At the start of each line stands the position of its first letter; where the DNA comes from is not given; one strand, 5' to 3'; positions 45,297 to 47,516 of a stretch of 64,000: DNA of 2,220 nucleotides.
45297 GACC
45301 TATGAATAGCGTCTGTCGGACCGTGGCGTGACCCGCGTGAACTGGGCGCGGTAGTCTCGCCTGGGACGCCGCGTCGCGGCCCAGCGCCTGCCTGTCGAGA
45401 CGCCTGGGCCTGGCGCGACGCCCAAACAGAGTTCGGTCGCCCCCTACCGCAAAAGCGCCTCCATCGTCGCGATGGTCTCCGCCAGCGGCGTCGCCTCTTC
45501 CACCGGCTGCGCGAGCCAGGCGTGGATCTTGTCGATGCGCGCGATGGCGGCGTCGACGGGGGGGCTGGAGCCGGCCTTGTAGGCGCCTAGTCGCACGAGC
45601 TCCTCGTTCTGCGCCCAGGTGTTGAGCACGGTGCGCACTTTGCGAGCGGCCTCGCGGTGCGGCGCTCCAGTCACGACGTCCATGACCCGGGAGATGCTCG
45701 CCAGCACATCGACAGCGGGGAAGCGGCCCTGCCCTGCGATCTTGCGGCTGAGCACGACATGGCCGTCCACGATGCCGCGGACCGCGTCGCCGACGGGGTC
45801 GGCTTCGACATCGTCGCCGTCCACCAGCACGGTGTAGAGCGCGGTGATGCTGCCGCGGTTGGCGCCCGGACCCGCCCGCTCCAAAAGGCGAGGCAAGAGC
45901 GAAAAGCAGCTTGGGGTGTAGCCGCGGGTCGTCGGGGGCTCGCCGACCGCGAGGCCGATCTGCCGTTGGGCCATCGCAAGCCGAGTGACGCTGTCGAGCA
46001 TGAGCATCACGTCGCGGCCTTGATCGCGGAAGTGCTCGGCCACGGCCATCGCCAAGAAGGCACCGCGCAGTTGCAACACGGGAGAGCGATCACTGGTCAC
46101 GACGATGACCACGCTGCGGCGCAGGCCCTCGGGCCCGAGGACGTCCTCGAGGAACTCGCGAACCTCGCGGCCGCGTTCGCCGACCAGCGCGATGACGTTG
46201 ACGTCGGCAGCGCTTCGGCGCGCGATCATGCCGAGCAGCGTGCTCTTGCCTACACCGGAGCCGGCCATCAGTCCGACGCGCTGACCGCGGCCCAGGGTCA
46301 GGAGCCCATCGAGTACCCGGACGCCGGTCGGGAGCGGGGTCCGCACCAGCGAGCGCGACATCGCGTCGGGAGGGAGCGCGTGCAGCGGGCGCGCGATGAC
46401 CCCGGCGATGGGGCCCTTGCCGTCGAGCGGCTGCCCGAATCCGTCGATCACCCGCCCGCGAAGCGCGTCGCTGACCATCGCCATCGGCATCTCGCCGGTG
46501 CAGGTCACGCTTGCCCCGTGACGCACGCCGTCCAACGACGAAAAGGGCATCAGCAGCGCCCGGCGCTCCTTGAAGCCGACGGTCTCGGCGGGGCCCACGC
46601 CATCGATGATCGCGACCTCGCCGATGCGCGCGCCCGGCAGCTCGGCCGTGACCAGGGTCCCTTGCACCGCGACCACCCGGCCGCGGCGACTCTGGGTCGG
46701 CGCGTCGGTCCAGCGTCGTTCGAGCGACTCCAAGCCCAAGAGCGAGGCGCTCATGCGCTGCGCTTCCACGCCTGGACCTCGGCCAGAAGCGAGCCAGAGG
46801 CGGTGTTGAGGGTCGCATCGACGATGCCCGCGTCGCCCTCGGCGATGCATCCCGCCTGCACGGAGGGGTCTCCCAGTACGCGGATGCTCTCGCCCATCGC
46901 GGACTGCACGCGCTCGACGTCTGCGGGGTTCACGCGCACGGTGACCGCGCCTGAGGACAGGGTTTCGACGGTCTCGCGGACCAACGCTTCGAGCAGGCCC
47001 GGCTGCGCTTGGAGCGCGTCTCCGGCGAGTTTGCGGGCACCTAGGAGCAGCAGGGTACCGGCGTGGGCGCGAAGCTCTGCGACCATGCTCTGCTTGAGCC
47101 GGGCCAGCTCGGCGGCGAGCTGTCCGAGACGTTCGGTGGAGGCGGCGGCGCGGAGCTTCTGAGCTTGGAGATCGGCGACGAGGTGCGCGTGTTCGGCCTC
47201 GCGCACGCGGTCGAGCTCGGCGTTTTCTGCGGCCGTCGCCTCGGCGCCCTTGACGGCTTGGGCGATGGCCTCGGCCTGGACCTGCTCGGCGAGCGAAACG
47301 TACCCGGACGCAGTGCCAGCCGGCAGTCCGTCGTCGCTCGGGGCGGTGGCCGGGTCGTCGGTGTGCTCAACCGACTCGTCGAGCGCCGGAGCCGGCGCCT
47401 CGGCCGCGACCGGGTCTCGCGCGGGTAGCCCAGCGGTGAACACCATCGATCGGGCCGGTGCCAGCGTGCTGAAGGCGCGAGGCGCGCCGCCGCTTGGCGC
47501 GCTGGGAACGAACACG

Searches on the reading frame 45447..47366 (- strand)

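Call 20: search_protein_families(library=pfam, proteins=[window:45447-47366:-], max_evalue=0.00001)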
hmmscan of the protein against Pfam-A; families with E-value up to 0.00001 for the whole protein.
window:45447-47366:- (640 aa): 2 families
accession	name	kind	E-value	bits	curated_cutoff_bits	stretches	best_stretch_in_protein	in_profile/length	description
PF00006.31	ATP-synt_ab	-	9.1e-82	274.2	29.5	1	348-559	1-213/213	ATP synthase alpha/beta family, nucleotide-binding domain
PF18269.6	T3SS_ATPase_C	-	6e-21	74.5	22.7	1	568-636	3-71/72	T3SS EscN ATPase C-terminal domain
